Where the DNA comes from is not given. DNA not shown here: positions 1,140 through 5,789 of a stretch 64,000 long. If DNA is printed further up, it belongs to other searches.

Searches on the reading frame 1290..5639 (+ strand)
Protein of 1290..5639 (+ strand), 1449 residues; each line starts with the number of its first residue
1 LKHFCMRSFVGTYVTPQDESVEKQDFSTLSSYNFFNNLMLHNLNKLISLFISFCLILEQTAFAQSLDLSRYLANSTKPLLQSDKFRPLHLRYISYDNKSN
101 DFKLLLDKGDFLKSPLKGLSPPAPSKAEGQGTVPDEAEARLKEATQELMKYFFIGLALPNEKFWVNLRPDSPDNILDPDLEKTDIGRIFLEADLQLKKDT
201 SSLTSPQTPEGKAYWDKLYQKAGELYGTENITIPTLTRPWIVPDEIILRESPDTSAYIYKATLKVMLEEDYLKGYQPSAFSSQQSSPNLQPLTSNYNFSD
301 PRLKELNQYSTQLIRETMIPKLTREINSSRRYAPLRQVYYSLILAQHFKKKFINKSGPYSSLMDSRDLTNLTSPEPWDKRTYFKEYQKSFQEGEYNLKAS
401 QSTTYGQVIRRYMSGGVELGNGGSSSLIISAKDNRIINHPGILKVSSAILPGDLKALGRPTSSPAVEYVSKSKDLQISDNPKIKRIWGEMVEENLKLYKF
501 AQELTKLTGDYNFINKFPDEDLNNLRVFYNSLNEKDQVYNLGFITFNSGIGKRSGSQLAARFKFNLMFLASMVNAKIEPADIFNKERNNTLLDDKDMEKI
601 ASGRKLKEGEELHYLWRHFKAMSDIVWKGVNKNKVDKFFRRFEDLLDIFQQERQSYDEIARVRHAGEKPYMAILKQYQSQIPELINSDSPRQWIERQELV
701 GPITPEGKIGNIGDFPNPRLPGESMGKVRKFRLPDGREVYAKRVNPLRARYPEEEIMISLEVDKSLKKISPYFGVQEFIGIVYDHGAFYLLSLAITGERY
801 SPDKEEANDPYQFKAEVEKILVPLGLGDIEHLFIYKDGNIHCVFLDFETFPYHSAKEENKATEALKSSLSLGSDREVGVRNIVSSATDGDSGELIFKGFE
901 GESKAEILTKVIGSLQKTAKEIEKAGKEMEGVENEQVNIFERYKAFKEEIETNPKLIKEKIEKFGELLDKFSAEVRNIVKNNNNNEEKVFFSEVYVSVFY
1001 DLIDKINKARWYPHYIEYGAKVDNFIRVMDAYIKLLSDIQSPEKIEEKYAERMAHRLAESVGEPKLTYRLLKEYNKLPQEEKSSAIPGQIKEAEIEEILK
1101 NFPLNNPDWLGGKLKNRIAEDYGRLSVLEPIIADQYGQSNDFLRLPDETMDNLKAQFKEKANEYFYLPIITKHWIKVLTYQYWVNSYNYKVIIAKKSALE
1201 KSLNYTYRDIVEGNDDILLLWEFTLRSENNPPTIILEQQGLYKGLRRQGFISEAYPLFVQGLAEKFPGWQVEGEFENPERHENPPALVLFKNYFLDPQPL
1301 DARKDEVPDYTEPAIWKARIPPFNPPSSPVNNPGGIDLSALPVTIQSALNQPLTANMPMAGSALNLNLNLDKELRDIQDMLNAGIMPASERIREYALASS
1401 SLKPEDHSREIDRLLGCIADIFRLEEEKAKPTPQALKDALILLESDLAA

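Call 5: search_protein_families(library=pfam, proteins=[window:1290-5639:+], max_evalue=0.1)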
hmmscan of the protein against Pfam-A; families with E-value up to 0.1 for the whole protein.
window:1290-5639:+ (1449 aa): 0 families

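Call 6: search_protein_families(library=ncbifam, proteins=[window:1290-5639:+], max_evalue=0.1)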
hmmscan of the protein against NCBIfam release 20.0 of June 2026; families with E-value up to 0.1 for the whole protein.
window:1290-5639:+ (1449 aa): 0 families

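Call 82: search_protein_families(library=padloc, proteins=[window:1404-5639:+], max_evalue=0.01)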
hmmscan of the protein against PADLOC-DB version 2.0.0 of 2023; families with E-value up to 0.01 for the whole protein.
window:1404-5639:+ (1411 aa): 1 family
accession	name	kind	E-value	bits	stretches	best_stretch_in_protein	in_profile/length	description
PDLC00071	GajA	-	0.0032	14.3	1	842-962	426-542/588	AAA ATPase domain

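Call 83: search_protein_families(library=phrogs, proteins=[window:1404-5639:+], max_evalue=0.01)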
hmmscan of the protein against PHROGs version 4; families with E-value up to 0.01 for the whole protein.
window:1404-5639:+ (1411 aa): 0 families
